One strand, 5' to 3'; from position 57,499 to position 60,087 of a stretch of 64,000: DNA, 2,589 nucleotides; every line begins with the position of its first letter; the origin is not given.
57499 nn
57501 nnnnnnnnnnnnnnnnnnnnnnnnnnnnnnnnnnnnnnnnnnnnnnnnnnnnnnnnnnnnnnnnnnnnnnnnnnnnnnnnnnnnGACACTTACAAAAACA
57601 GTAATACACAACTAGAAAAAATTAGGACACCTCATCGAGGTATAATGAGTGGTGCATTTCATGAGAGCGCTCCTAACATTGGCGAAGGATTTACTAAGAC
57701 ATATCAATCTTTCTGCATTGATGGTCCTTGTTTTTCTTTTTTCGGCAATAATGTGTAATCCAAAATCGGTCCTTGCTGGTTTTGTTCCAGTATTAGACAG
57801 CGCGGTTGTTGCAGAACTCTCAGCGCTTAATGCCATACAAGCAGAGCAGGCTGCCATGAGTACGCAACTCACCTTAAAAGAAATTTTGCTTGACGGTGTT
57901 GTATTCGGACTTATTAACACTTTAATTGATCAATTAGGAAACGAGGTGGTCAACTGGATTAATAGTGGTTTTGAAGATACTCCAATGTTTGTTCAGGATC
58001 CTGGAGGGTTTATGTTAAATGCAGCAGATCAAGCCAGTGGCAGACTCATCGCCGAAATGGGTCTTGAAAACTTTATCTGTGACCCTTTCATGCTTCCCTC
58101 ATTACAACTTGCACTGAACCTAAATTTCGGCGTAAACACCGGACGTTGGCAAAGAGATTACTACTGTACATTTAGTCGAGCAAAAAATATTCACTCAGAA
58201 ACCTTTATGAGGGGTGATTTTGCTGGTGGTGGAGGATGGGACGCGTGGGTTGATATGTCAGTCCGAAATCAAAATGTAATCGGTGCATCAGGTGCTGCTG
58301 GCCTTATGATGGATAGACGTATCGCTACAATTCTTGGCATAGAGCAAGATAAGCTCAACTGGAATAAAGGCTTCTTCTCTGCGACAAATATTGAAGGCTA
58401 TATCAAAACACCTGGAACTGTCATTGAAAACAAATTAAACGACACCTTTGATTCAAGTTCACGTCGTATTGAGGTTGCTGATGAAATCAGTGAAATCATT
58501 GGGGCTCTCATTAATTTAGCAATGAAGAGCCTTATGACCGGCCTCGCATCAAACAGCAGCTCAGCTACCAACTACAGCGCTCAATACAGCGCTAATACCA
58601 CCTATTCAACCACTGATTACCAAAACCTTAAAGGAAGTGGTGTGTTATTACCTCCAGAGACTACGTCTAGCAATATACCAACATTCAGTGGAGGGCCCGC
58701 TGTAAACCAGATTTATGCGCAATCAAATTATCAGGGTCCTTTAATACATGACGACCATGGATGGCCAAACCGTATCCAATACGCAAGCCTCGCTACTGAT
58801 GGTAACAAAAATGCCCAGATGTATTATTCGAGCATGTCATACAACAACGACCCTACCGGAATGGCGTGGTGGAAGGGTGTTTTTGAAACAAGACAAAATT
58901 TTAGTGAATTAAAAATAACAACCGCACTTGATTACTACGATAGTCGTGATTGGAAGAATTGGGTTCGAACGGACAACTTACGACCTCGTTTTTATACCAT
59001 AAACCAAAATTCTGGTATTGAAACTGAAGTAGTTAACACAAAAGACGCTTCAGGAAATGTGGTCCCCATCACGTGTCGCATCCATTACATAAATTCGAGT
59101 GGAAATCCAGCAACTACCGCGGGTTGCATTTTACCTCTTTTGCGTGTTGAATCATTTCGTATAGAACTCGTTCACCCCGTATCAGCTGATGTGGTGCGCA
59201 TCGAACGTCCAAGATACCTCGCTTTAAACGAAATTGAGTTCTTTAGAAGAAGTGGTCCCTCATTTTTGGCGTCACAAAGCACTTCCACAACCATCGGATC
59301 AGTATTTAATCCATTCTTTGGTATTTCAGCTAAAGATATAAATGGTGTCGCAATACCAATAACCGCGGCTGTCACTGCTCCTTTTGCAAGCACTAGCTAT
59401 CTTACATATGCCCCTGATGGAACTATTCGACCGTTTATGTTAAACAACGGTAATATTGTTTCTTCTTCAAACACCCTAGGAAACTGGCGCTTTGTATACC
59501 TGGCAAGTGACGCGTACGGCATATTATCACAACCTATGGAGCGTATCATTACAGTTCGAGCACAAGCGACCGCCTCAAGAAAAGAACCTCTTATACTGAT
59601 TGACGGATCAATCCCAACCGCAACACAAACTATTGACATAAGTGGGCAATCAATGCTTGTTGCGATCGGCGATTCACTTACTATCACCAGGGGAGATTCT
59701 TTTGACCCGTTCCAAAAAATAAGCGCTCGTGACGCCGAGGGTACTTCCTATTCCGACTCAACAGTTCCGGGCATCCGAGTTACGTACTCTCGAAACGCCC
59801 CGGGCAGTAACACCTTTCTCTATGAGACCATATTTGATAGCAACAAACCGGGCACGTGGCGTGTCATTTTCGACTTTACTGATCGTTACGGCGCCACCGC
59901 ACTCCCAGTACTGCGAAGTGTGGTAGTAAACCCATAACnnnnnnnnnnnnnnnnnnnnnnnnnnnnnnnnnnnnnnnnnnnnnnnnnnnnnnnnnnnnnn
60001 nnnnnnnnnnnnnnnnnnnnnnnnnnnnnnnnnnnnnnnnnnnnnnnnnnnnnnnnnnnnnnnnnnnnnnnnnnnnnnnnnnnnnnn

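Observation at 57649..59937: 762-aa membrane-anchored protein with discoidin-like and Ig-like domains, translationally coupled to the VirB6-like gene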

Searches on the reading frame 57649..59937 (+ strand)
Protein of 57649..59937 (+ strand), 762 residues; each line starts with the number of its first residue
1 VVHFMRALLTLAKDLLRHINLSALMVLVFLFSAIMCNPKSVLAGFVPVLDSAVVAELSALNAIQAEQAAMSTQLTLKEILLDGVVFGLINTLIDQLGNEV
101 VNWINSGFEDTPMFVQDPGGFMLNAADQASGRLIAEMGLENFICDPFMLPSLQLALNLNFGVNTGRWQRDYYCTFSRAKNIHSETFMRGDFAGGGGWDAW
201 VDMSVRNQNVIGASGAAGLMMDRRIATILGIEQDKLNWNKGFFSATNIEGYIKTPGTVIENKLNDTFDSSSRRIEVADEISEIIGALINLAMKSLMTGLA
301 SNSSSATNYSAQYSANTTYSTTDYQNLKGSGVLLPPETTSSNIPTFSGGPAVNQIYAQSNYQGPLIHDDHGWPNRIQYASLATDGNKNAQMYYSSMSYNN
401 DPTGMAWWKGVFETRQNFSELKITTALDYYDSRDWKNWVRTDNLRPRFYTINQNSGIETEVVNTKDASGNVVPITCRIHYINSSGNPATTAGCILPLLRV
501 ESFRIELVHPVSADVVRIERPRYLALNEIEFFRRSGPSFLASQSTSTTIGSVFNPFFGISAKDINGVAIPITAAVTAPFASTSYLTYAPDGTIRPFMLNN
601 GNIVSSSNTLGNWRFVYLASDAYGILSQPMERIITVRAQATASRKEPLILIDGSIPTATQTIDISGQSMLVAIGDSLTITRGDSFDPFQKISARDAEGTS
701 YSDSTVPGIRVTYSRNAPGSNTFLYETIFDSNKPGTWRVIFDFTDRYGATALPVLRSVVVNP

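Call 6: search_protein_families(library=pfam, proteins=[window:57649-59937:+], max_evalue=0.1)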
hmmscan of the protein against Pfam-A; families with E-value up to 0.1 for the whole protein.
window:57649-59937:+ (762 aa): 0 families

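Call 7: find_homologous_proteins(query=window:57649-59934:+, max_evalue=0.001)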
Query window:57649-59934:+ (762 aa): 21 proteins with E <= 0.001 among 8000 candidates.
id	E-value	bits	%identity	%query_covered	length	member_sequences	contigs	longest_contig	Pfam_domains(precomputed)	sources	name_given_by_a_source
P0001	0.0e+0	1712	100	99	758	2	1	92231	-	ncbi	-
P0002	0.0e+0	1480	85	99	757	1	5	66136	-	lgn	-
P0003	0.0e+0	1267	73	99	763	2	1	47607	-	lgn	-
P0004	8.1e-216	737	49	97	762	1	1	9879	-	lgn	-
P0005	1.9e-155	537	41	98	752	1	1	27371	-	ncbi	-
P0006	2.0e-152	527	40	97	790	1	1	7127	-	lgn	-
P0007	4.2e-151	523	41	99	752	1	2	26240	-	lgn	-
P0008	5.0e-135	470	38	99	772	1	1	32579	-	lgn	-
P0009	8.1e-40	155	38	39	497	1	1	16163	-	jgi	jgi:hypothetical protein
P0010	3.2e-33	133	36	33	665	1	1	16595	-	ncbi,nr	ncbi:MAG: hypothetical protein Q8P52_00455, partial [bacterium]|nr:hypothetical protein [bacterium]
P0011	2.8e-29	120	39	28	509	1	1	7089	-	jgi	jgi:hypothetical protein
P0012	4.6e-29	119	31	30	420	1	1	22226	-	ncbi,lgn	-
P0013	5.5e-26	109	29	33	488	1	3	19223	PF16403.12,PF13605.12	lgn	-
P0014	2.0e-25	107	30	35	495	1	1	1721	PF16403.12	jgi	jgi:hypothetical protein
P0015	6.0e-20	89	29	28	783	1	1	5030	PF00754.32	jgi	jgi:hypothetical protein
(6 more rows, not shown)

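Call 8: search_protein_families(library=ncbifam, proteins=[window:57649-59937:+], max_evalue=0.1)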
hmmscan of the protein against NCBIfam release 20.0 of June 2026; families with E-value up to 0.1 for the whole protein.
window:57649-59937:+ (762 aa): 0 families

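Call 17: search_protein_families(library=pfam, proteins=[P0013, P0015, P0010], max_evalue=1)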
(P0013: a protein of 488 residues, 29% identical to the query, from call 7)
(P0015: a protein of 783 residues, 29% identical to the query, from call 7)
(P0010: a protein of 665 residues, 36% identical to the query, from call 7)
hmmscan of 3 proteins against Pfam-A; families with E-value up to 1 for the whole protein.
P0013 (488 aa): 4 families
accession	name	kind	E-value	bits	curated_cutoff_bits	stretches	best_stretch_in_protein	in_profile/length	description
PF16403.11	Bact_surface_Ig-like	-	5e-17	62.1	27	1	409-475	7-71/71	Bacterial surface protein, Ig-like domain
PF13605.11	DUF4141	-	4.4e-06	26.4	30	1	27-49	9-31/53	Domain of unknown function (DUF4141)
PF07532.17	Big_4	-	0.00082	19.3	22.1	1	411-455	6-53/59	Bacterial Ig-like domain (group 4)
PF18981.6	InlK_D3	-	0.0012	19.3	25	1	442-475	42-75/75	Internalin K domain (D3/D4)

P0015 (783 aa): 2 families
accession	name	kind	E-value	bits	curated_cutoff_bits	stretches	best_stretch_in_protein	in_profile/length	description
PF00754.31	F5_F8_type_C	-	2e-05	25.2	28.2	1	477-573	2-92/127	F5/8 type C domain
PF22633.2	F5_F8_type_C_2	-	0.00011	23.2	27.8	1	491-555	2-59/91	NedA-like, galactose-binding domain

P0010 (665 aa): 3 families
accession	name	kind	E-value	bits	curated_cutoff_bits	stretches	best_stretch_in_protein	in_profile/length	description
PF00754.31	F5_F8_type_C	-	0.083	13.4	28.2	1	485-534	5-46/127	F5/8 type C domain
PF22633.2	F5_F8_type_C_2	-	0.22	12.6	27.8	1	500-542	1-38/91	NedA-like, galactose-binding domain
PF02203.21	TarH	-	0.23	11.8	25.2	1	303-359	12-68/177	Tar ligand binding domain homologue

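Call 20: list_cluster_members(proteins=[P0001, P0005, P0012])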
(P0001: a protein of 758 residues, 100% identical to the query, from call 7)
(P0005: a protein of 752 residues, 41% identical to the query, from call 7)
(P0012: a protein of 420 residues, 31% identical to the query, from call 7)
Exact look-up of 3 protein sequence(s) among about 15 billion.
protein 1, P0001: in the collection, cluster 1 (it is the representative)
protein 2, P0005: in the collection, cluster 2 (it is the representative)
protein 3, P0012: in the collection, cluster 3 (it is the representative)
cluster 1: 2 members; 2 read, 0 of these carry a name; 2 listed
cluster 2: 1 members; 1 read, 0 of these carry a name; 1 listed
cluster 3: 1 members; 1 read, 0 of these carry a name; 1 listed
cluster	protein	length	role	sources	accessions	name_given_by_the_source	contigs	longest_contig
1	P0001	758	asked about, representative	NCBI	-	-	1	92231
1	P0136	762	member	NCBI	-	-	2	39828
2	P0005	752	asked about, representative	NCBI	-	-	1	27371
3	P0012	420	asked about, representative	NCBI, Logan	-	-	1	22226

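Call 23: find_encoding_contigs(protein=P0001, flank=10000, max_places=3)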
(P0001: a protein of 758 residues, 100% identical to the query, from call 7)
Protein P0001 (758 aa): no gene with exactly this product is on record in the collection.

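Call 24: find_encoding_contigs(protein=P0005, flank=10000, max_places=2)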
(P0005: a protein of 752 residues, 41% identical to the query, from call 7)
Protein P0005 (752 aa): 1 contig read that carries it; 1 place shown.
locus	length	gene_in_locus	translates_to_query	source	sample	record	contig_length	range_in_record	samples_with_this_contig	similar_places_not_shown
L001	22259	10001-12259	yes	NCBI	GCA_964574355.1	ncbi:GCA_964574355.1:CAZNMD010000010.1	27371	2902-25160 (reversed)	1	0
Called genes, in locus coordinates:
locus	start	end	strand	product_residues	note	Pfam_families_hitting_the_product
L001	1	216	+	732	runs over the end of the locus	PF01138:RNase_PH, PF03725:RNase_PH_C (faint), PF01138:RNase_PH, PF00013:KH_1, PF00575:S1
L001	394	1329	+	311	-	-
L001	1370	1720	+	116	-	-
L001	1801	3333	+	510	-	PF13541:ChlI, PF00493:MCM (weak), PF01078:Mg_chelatase, PF07728:AAA_5, PF13335:Mg_chelatase_C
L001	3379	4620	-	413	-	PF01476:LysM, PF23446:LysM1_NFP_LYK (faint), PF23473:LysM3_LYK4_5 (weak), PF01476:LysM, PF01551:Peptidase_M23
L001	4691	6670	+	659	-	PF00580:UvrD-helicase, PF01443:Viral_helicase1 (faint), PF13245:AAA_19, PF13087:AAA_12 (faint), PF13361:UvrD_C, PF13538:UvrD_C_2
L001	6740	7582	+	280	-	PF00398:RrnaAD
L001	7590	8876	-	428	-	PF01471:PG_binding_1 (weak)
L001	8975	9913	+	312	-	PF18884:TSP3_bac (faint)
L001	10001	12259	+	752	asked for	-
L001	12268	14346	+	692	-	-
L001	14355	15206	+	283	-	-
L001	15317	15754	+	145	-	PF12666:PrgI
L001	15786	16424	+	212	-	PF26593:TraC-like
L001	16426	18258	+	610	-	PF11130:TraC_F_IV (weak), PF19044:P-loop_TraG, PF01935:DUF87 (weak), PF12846:AAA_10 (faint)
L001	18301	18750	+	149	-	-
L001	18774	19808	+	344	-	-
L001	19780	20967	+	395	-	-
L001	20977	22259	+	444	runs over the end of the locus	-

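Call 25: find_encoding_contigs(protein=P0013, flank=10000, max_places=2)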
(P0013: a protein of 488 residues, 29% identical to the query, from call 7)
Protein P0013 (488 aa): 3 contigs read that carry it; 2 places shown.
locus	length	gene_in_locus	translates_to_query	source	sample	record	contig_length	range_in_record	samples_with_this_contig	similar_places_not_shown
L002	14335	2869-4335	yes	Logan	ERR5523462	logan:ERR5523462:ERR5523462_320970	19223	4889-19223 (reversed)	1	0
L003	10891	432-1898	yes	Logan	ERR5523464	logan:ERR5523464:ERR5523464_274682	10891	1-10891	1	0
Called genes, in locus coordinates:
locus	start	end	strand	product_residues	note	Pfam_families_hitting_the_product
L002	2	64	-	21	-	?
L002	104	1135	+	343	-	PF18884:TSP3_bac (faint)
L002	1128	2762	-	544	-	PF01040:UbiA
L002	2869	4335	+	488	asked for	PF13605:DUF4141 (weak), PF16403:Bact_surface_Ig-like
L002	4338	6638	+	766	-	PF19590:TrbL_3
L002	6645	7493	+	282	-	-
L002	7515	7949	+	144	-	PF12666:PrgI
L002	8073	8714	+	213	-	PF26593:TraC-like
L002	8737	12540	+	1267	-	PF14890:Intein_splicing, PF14528:LAGLIDADG_3, PF19044:P-loop_TraG, PF12846:AAA_10 (faint)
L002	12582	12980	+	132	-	-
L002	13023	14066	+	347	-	-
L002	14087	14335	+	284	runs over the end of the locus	-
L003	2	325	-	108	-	?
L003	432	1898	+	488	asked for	PF13605:DUF4141 (weak), PF16403:Bact_surface_Ig-like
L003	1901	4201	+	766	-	PF19590:TrbL_3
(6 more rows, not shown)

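Call 80: search_protein_families(library=pfam, alignment_id=A8, max_evalue=0.001)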
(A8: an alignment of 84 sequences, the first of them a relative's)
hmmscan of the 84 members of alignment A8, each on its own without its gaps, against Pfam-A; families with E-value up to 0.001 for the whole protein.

A. member 1, P0001 (758 aa): 0 families

B. families by the number of members that match (of 84 scanned): 8 families
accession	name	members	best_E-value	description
PF13605.11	DUF4141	12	3.8e-08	Domain of unknown function (DUF4141)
PF16403.11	Bact_surface_Ig-like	5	3.7e-17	Bacterial surface protein, Ig-like domain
PF00754.31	F5_F8_type_C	2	4.2e-09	F5/8 type C domain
PF22633.2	F5_F8_type_C_2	2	2.7e-08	NedA-like, galactose-binding domain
PF17210.9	SdrD_B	1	2.9e-07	SdrD B-like domain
PF00150.24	Cellulase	1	2.1e-06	Cellulase (glycosyl hydrolase family 5)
PF03743.19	TrbI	1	0.00013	Bacterial conjugation TrbI-like protein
PF09597.18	SAM_Ribosomal_mS41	1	0.00021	Small ribosomal subunit protein mS41 SAM domain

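Call 96: search_protein_families(library=ncbifam, proteins=[P0013, P0009], max_evalue=1)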
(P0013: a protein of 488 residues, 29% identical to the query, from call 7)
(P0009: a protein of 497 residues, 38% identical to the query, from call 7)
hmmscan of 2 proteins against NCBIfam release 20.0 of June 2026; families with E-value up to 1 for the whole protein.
P0013 (488 aa): 4 families
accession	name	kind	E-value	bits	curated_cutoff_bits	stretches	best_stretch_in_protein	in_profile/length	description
NF010448.0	PRK13874.1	subfamily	0.00022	20.3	225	1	23-54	14-45/246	conjugal transfer protein TrbJ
NF009961.0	PRK13428.1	equivalog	0.02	14.1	328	1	153-178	131-156/445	F0F1 ATP synthase subunit B/delta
NF033932.1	LapB_rpt_80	domain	0.025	14.9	45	1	450-476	1-27/83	LapB repeat-containing protein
TIGR02780.1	TrbJ_Ti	equivalog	0.046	13.1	100.55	1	25-53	20-48/253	P-type conjugative transfer protein TrbJ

P0009 (497 aa): 0 families

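Call 101: search_protein_families(library=ncbifam, alignment_id=A8, max_evalue=0.01)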
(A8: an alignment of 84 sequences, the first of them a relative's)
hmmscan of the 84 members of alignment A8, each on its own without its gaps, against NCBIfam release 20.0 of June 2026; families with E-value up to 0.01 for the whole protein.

A. member 1, P0001 (758 aa): 0 families

B. families by the number of members that match (of 84 scanned): 7 families
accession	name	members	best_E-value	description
NF010448.0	PRK13874.1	8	4.4e-07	conjugal transfer protein TrbJ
TIGR02780.1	TrbJ_Ti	3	0.00035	P-type conjugative transfer protein TrbJ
NF058597.1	CoaZ_rpt_PGGG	1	1.3e-05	choice-of-anchor Z repeating domain-containing protein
NF006080.0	PRK08226.1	1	0.0021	SDR family oxidoreductase UcpA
NF010452.0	PRK13879.1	1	0.0033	P-type conjugative transfer protein TrbJ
NF006544.0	PRK09039.1-3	1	0.0037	peptidoglycan -binding protein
NF033932.1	LapB_rpt_80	1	0.0073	LapB repeat-containing protein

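Call 107: search_protein_families(library=pfam, proteins=[L001:18301-18750:+, L001:18774-19808:+, L001:19780-20967:+, L001:20977-22257:+, L002:12582-12980:+, L002:13023-14066:+, L001:14355-15206:+], max_evalue=1)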
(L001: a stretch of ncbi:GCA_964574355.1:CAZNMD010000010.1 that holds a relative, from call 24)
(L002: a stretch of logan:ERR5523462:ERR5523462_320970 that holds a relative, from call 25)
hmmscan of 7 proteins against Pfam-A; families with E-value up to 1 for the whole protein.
L001:18301-18750:+ (149 aa): 0 families

L001:18774-19808:+ (344 aa): 0 families

L001:19780-20967:+ (395 aa): 1 family
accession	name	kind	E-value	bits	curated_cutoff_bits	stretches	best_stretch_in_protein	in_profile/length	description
PF18895.5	T4SS_pilin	-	0.00024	21.5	26.6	1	73-126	15-68/71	Type IV secretion system pilin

L001:20977-22257:+ (427 aa): 0 families

L002:12582-12980:+ (132 aa): 1 family
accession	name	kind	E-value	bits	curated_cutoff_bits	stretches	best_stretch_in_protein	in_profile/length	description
PF07178.16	TraL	-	0.11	13.3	24.4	1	18-58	15-57/90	TraL protein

L002:13023-14066:+ (347 aa): 5 families
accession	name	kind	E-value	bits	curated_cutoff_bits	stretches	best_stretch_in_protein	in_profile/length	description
PF21601.3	GldM_2nd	-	0.0038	18.1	24.4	1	59-114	33-86/98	GldM second domain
PF23148.1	Gp77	-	0.045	14.7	27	1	69-121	26-84/84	Podophage GP4 fiber-tail adaptor protein gp77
PF13927.12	Ig_3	-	0.16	13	30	0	46-103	8-60/78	Immunoglobulin domain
PF06643.16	DUF1158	-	0.16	13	25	0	14-31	14-31/79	Protein of unknown function (DUF1158)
PF20578.4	aBig_2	-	0.33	11.2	27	1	51-118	17-82/89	Atrophied bacterial Ig domain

L001:14355-15206:+ (283 aa): 0 families

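Call 111: search_dna_similar(query=P0009, collection=plasmids, mode=protein, max_evalue=0.01, max_rows=15)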
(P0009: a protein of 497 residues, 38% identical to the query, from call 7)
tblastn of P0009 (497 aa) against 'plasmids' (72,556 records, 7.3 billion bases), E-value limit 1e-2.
No match.
